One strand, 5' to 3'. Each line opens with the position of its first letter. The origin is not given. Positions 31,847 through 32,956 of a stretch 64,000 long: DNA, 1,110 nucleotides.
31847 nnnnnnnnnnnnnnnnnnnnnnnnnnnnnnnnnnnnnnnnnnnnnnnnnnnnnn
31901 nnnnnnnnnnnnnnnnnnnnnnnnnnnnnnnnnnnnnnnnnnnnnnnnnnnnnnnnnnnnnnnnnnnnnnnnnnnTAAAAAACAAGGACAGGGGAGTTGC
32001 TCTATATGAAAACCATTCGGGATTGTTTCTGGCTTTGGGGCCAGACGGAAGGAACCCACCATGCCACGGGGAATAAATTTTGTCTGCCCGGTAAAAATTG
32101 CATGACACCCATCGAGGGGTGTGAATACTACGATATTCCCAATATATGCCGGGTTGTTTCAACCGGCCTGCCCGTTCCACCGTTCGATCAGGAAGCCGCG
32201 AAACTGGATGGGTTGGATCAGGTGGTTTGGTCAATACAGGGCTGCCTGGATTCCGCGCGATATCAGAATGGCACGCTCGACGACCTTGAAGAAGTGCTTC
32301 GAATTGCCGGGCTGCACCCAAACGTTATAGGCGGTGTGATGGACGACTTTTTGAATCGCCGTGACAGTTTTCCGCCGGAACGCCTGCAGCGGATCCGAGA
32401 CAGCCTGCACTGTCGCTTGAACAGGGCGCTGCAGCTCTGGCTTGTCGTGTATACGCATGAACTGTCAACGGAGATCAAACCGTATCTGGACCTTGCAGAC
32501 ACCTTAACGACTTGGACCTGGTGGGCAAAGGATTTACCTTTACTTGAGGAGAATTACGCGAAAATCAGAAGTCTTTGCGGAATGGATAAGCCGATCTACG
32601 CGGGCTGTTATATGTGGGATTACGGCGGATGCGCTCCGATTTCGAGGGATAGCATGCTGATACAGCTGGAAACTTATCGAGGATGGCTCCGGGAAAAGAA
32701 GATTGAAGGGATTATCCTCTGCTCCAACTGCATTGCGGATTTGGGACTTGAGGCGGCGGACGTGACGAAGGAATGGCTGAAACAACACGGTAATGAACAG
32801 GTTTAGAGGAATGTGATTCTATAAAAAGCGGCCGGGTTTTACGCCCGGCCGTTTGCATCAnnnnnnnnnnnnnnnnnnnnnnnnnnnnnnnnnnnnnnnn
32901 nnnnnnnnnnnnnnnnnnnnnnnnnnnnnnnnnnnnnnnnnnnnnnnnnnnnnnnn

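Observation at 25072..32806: Uncharacterised catabolic cluster: creatinase-like M24 protein + CUT1 sugar-type importer + Php-type hydrolase + unknown protein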

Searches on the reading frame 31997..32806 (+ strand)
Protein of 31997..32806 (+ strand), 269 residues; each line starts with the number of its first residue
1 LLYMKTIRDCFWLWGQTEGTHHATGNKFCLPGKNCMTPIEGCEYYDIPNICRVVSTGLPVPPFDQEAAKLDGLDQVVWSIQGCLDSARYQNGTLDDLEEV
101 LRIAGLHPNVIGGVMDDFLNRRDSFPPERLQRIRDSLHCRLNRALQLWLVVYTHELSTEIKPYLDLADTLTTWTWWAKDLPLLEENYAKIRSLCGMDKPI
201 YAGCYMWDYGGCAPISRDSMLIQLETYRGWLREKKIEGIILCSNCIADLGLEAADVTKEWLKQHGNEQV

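Call 3: search_protein_families(library=pfam, proteins=[window:31997-32806:+], max_evalue=0.01)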
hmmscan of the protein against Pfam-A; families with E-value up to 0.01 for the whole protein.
window:31997-32806:+ (269 aa): 0 families

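Call 4: search_protein_families(library=ncbifam, proteins=[window:31997-32806:+], max_evalue=0.01)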
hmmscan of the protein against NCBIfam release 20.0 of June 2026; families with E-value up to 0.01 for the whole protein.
window:31997-32806:+ (269 aa): 0 families

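Call 9: find_homologous_proteins(query=window:32006-32803:+)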
Query seq(266 aa) (266 aa): 83 proteins with E <= 0.001 among 588 candidates.
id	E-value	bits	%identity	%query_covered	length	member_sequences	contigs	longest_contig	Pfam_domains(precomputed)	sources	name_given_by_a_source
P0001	1.2e-181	620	97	100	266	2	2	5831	-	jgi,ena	-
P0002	3.2e-99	350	56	100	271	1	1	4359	-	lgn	-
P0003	8.5e-93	329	53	100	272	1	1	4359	-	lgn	-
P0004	1.7e-92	328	54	99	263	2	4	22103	-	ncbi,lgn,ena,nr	ncbi:MAG TPA: hypothetical protein PK733_08760 [Clostridiales bacterium]|nr:hypothetical protein [Cl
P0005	2.3e-92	327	54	99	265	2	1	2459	-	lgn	-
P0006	5.7e-91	323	55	98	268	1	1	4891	-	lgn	-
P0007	1.7e-90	321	55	99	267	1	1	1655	-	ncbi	-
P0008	3.5e-89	317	53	99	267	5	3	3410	-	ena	-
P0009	6.1e-89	316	53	100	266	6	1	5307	-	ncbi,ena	-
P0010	1.6e-87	311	53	99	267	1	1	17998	-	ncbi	-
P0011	9.7e-87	309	50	99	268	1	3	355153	-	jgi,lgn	jgi:hypothetical protein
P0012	2.5e-86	308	50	100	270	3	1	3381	-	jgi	-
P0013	1.3e-82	295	49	100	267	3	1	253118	-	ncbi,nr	ncbi:MAG: hypothetical protein VB070_03870 [Clostridiaceae bacterium]|nr:hypothetical protein [Clost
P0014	1.4e-82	295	51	99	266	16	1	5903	-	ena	-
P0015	5.9e-82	293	49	99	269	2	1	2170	-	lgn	-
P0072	1.2e-54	204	38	98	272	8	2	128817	-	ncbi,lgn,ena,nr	ncbi:MAG: hypothetical protein IJC07_02485 [Clostridia bacterium]|nr:hypothetical protein [Clostridi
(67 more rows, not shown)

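Call 12: find_encoding_contigs(protein=P0011, flank=10000, max_places=2)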
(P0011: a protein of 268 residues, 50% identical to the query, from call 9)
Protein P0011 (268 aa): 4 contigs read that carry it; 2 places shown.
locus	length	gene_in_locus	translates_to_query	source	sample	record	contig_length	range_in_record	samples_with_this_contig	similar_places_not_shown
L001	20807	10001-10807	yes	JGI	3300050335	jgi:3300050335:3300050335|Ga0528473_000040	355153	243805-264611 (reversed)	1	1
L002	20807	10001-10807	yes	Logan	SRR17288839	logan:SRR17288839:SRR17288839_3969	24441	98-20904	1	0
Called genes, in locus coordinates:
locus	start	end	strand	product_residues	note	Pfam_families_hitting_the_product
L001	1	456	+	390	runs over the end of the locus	PF01321:Creatinase_N, PF00557:Peptidase_M24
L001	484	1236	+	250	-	PF02633:Creatininase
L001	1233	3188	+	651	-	PF14871:GHL6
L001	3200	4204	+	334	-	PF00356:LacI, PF00532:Peripla_BP_1, PF13407:Peripla_BP_4, PF13377:Peripla_BP_3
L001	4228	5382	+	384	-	PF00083:Sugar_tr (weak), PF07690:MFS_1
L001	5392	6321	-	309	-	PF02311:AraC_binding, PF07883:Cupin_2 (weak), PF12833:HTH_18, PF00165:HTH_AraC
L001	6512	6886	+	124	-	PF07100:ASRT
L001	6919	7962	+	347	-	PF02126:PTE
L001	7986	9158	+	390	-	PF01321:Creatinase_N (weak), PF00557:Peptidase_M24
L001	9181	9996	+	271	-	-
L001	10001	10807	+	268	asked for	-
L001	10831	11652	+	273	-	PF02522:Antibiotic_NAT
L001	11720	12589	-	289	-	PF03180:Lipoprotein_9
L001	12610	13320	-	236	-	PF00528:BPD_transp_1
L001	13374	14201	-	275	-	PF00005:ABC_tran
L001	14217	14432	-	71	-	-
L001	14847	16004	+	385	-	PF01053:Cys_Met_Meta_PP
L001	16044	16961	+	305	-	PF00291:PALP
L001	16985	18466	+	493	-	PF00148:Oxidored_nitro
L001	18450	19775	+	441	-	PF00148:Oxidored_nitro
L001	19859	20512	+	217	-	-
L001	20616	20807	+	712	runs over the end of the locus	PF00403:HMA, PF02683:DsbD_TM, PF13386:DsbD_2, PF13473:Cupredoxin_1 (weak)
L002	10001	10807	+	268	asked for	-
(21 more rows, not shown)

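Call 13: find_encoding_contigs(protein=P0013, flank=10000, max_places=2)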
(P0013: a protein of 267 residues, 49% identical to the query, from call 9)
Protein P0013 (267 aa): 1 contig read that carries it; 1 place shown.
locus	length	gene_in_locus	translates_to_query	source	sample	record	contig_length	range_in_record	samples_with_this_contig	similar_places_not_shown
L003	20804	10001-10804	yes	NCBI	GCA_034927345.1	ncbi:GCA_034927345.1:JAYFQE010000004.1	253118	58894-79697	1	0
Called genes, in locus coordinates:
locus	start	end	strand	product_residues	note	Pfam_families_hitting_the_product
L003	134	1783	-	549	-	-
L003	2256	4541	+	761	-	PF17853:GGDEF_2, PF12833:HTH_18, PF00165:HTH_AraC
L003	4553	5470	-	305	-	PF02311:AraC_binding (weak), PF07883:Cupin_2 (weak), PF12833:HTH_18, PF00165:HTH_AraC (weak)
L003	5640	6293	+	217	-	-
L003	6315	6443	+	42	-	-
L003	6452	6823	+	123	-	PF07100:ASRT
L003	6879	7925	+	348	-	PF02126:PTE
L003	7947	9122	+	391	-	PF01321:Creatinase_N, PF00557:Peptidase_M24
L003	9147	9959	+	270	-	-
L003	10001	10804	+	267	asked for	-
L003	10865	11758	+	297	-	PF00528:BPD_transp_1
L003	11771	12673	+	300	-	PF00528:BPD_transp_1 (faint)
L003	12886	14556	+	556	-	PF01547:SBP_bac_1, PF13416:SBP_bac_8 (weak)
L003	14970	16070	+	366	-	PF01571:GCV_T, PF08669:GCV_T_C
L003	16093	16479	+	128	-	PF01597:GCV_H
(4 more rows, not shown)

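Call 14: find_encoding_contigs(protein=P0072, flank=10000, max_places=2)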
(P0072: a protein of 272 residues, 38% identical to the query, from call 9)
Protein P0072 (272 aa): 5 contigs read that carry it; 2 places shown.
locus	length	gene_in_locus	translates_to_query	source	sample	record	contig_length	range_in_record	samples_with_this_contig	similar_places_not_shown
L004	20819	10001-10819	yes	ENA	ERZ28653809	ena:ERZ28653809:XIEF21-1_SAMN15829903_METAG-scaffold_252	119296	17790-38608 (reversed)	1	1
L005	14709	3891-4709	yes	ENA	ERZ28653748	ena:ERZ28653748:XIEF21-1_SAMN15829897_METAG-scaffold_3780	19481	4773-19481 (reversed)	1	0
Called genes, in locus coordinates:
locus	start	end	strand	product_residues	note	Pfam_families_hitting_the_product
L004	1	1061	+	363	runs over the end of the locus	PF01636:APH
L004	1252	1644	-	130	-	-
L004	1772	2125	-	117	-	PF05635:23S_rRNA_IVP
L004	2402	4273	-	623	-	PF16126:DUF4838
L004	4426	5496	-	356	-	-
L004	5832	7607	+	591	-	PF17297:PEPCK_N, PF00821:PEPCK_GTP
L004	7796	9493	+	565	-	-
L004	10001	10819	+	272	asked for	-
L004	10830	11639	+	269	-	-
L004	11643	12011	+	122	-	PF07100:ASRT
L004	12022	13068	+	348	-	PF02126:PTE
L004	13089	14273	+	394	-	PF01321:Creatinase_N, PF00557:Peptidase_M24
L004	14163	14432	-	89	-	-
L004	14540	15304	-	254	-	PF21621:MPI_cupin_dom (weak), PF02311:AraC_binding, PF07883:Cupin_2 (weak), PF00165:HTH_AraC (faint), PF12833:HTH_18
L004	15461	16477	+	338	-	PF04041:Glyco_hydro_130 (faint), PF00251:Glyco_hydro_32N (faint), PF22847:Glyco_hydro_43_rel (weak)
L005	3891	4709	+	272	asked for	-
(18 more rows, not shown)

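Call 19: find_encoding_contigs(protein=window:32006-32806:+, flank=10000, max_places=3)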
Protein window:32006-32806:+ (266 aa): 2 contigs read that carry it; 1 place shown.
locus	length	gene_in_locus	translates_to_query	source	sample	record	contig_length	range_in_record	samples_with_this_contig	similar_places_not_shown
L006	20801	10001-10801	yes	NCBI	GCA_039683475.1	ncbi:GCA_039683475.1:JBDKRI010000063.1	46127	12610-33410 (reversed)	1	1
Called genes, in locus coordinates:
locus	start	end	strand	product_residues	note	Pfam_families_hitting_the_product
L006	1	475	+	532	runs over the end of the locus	PF00005:ABC_tran, PF13304:AAA_21 (faint), PF00005:ABC_tran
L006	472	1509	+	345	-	PF02653:BPD_transp_2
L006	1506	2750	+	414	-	PF02653:BPD_transp_2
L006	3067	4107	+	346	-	PF00356:LacI, PF00532:Peripla_BP_1, PF13407:Peripla_BP_4, PF13377:Peripla_BP_3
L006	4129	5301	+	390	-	PF01321:Creatinase_N (weak), PF00557:Peptidase_M24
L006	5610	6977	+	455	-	PF01547:SBP_bac_1, PF13416:SBP_bac_8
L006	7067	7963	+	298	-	PF00528:BPD_transp_1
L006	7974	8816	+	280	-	PF00528:BPD_transp_1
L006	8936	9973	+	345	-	PF02126:PTE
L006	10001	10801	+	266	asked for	-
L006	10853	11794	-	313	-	PF02311:AraC_binding, PF07883:Cupin_2 (weak), PF12833:HTH_18, PF00165:HTH_AraC (weak)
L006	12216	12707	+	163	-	-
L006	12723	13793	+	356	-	-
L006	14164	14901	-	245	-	PF00392:GntR, PF07840:FadR_C, PF07729:FCD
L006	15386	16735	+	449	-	PF01208:URO-D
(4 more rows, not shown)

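Call 20: find_related_loci(query=A1, collection=genome_contigs, flank=10000)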
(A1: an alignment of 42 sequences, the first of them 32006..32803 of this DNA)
Query A1 (266 aa) in genome_contigs; peptide patterns used: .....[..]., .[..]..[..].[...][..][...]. (x = any residue, [..] = any of these).
352 stretches matched a pattern; 332 encode a relative of the query (tblastn E <= 1e-3); the best 80 are kept; 80 distinct loci.
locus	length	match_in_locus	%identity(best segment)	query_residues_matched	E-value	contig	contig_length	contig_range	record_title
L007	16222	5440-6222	53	1-264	5e-94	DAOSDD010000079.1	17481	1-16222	MAG TPA_asm: Clostridiales bacterium isolate AMR_MDS_1840 NODE_1321_length_17481_cov_4.532021, whole genome shotgun sequ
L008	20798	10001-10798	54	1-266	4e-91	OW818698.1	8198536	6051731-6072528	metagenome genome assembly, chromosome: 1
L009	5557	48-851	51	1-266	9e-90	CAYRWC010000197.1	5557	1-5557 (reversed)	MAG TPA_asm: uncultured Oscillospiraceae bacterium isolate SRP216815_co1_59 genome assembly, contig: NODE_21210_length_5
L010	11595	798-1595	51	4-266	5e-89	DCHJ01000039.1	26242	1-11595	MAG TPA_asm: Lachnospiraceae bacterium UBA1755 UBA1755_contig_8205, whole genome shotgun sequence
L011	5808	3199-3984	53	3-266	6e-89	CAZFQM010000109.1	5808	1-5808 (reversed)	MAG TPA_asm: uncultured Oscillospiraceae bacterium isolate SRP313737_co1_4 genome assembly, contig: NODE_19193_length_58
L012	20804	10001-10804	51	1-266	4e-88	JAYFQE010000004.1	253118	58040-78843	MAG: Clostridiaceae bacterium isolate CA_164 c_CA_000000007097, whole genome shotgun sequence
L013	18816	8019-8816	52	4-266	3e-85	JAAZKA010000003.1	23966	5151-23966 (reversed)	MAG: Clostridiales bacterium isolate AS22ysBPME_179 3886_AS22, whole genome shotgun sequence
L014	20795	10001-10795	49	1-266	2e-84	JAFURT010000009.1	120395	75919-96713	MAG: Clostridia bacterium isolate RGIG4766 Roe_deer_Rectum.Co__c809473, whole genome shotgun sequence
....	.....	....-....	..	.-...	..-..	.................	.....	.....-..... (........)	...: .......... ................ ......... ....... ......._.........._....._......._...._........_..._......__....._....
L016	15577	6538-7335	49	3-265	3e-81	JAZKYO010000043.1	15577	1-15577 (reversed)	MAG: Eubacteriales bacterium isolate T1900045101_TC20190095.MAGScoT_cleanbin_000006 SGB_4760_k141_1582981, whole genome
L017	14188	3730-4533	46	1-266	5e-80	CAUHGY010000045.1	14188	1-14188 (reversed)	MAG TPA_asm: uncultured Clostridia bacterium isolate SRR16280020_bin.31_MetaWRAP_v1.3_MAG genome assembly, contig: ERZ19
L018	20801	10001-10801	48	1-266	1e-79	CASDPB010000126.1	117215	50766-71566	uncultured Lentisphaeria bacterium isolate SI.A25.metabat-bins.189 genome assembly, contig: SI.A25.metabat-bins.189.fa_k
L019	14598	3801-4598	48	1-266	3e-79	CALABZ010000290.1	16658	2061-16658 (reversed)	MAG TPA_asm: uncultured Lentisphaeria bacterium isolate SRR1561996_bin.66_CONCOCT_v1.1_MAG genome assembly, contig: ERZ7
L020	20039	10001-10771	50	4-263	2e-81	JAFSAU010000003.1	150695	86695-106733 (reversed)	MAG: Clostridia bacterium isolate RGIG2973 Goat_Rectum-1__c71681, whole genome shotgun sequence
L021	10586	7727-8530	47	4-264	6e-79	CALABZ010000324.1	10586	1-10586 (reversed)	MAG TPA_asm: uncultured Lentisphaeria bacterium isolate SRR1561996_bin.66_CONCOCT_v1.1_MAG genome assembly, contig: ERZ7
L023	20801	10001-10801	47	1-266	1e-78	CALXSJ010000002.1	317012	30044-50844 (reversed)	MAG: uncultured Victivallales bacterium isolate BRZ_DM__bin34 genome assembly, contig: BRZ_DM__NODE_22_length_317012_cov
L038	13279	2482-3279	45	1-266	4e-75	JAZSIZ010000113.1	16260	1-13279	MAG: Victivallaceae bacterium isolate T1900044567_TS20190033.MAGScoT_cleanbin_000033 SGB_415_k141_2139233, whole genome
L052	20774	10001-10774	44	4-260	1e-72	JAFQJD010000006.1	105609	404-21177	MAG: Clostridia bacterium isolate RGIG1867 Goat_Cecum-6__c208, whole genome shotgun sequence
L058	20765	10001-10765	45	3-258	2e-71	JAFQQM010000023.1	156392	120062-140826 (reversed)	MAG: Clostridia bacterium isolate RGIG2058 Goat_Colon-2__c217011, whole genome shotgun sequence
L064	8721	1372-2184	44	1-266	6e-71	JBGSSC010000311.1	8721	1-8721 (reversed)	MAG: Terrimicrobiaceae bacterium isolate JTS-AC373 k141_4150130, whole genome shotgun sequence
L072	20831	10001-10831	42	4-266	6e-70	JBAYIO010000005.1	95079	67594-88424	MAG: Victivallaceae bacterium isolate SO_2016_GW1_32 scaffold00520_OW334_2016, whole genome shotgun sequence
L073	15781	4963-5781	42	1-266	2e-69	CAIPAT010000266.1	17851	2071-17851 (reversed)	MAG: uncultured Lentisphaeria bacterium isolate LJ_bin-1925 genome assembly, contig: bin-1925:266/465, whole genome shot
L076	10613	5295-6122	44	1-266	6e-69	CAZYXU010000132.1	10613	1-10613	MAG TPA_asm: uncultured Verrucomicrobiota bacterium isolate SRP192927_co3_865 genome assembly, contig: NODE_15781_length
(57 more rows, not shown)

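Call 23: predict_structure(alignment_id=A1)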
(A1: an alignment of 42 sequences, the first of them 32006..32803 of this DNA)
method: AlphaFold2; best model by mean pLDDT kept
length: 266 residues; sequences in the alignment: 42
mean_pLDDT: 95.4   pTM: 0.93
mean pLDDT of the five models: 95.4, 94.9, 94.3, 93.8, 93.7
residues with pLDDT >= 90: 237; 70-90: 28; 50-70: 1; < 50: 0
segments of 3 or more residues with pLDDT < 50: none
pLDDT, mean of each block of 10 residues (from residue 1): 97 93 91 96 97 93 98 95 77 94 98 92 95 98 98 97 98 98 98 98 96 97 99 96 89 98 98
secondary structure, 60 per line:
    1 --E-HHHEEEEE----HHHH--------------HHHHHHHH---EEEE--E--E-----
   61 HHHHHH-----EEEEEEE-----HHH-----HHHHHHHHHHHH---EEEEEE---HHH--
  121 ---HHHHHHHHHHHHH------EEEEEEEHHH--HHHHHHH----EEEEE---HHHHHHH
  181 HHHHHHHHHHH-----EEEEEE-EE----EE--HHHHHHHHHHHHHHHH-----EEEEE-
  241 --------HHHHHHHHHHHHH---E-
elements in order: E8-12 H17-20 H35-42 E46-49 H61-66 E72-78 H92-103 E107-112 H124-136 E143-149 H155-161 E166-170 H174-191 E197-202 H214-229 E235-239 H249-261

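Call 28: search_protein_families(library=pfam, proteins=[L014:12153-12986:-, L073:12011-12766:+, L064:546-1343:+, L019:5420-7792:+, L013:4507-5544:+, L058:2396-3544:+, L076:7026-10262:+, L010:4004-6526:+, L018:5890-8991:+, L038:4337-7954:+], max_evalue=0.001)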
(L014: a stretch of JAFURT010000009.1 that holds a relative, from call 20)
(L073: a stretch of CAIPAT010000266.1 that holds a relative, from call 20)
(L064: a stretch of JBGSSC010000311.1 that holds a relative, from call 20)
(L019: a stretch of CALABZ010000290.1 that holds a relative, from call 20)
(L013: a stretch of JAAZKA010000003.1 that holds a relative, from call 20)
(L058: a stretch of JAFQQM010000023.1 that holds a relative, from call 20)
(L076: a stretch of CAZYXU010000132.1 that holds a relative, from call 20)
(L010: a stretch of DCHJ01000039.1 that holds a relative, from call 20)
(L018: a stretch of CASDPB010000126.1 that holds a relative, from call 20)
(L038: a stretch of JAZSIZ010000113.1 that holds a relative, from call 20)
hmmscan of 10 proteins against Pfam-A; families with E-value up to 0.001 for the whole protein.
L014:12153-12986:- (277 aa): 2 families
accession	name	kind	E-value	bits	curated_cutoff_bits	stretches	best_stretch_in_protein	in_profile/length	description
PF12833.13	HTH_18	-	4e-20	72.3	33.6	1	185-263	1-79/80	Helix-turn-helix domain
PF00165.29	HTH_AraC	-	5.4e-18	65.1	26.6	1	224-262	1-41/42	Bacterial regulatory helix-turn-helix proteins, AraC family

L073:12011-12766:+ (251 aa): 2 families
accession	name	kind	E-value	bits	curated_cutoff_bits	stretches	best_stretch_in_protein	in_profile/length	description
PF07596.16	SBP_bac_10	-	9.9e-06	26.2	23.3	0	38-127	2-102/268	Protein of unknown function (DUF1559)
PF07963.17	N_methyl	-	0.00018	21.4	21.2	1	13-33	7-27/27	Prokaryotic N-terminal methylation motif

L064:546-1343:+ (265 aa): 1 family
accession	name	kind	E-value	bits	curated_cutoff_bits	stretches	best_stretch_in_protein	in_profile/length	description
PF04909.20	Amidohydro_2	-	8.5e-20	72.1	26.4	1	55-260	69-288/289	Amidohydrolase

L019:5420-7792:+ (790 aa): 2 families
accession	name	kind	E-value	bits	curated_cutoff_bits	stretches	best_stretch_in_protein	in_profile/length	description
PF16126.11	DUF4838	-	1.5e-55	189.1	26.6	1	131-492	1-325/325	Domain of unknown function (DUF4838)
PF03648.19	Glyco_hydro_67N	-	1e-05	26.2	24.3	1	24-121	19-119/120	Glycosyl hydrolase family 67 N-terminus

L013:4507-5544:+ (345 aa): 4 families
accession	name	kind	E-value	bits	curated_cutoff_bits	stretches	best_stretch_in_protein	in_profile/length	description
PF01408.29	GFO_IDH_MocA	-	2.1e-32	112.7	24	1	4-122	1-118/120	Oxidoreductase family, NAD-binding Rossmann fold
PF02894.22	GFO_IDH_MocA_C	-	4.7e-26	92.4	22.9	1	137-345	2-218/218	Oxidoreductase family, C-terminal alpha/beta domain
PF22725.1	GFO_IDH_MocA_C3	-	4.7e-23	82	27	1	135-270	4-122/124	GFO/IDH/MocA C-terminal domain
PF03435.24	Sacchrp_dh_NADP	-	0.00032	21.5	25.1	0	6-121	1-129/129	Saccharopine dehydrogenase NADP binding domain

L058:2396-3544:+ (382 aa): 2 families
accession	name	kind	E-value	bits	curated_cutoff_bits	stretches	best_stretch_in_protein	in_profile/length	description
PF01979.26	Amidohydro_1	-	2.9e-31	109.4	25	1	48-377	1-344/345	Amidohydrolase family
PF07969.17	Amidohydro_3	-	8.3e-18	65.5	29.7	2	321-365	403-447/472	Amidohydrolase family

L076:7026-10262:+ (1078 aa): 1 family
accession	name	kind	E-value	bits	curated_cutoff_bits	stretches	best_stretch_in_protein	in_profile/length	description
PF06452.16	CBM9_1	-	8.1e-08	32.8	23.4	1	48-202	2-147/185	Carbohydrate family 9 binding domain-like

L010:4004-6526:+ (840 aa): 0 families

L018:5890-8991:+ (1033 aa): 0 families

L038:4337-7954:+ (1205 aa): 1 family
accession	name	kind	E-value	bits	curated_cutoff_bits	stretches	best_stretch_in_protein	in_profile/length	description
PF02018.23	CBM_4_9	-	0.00067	20.5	25.9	0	20-159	2-129/136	Carbohydrate binding domain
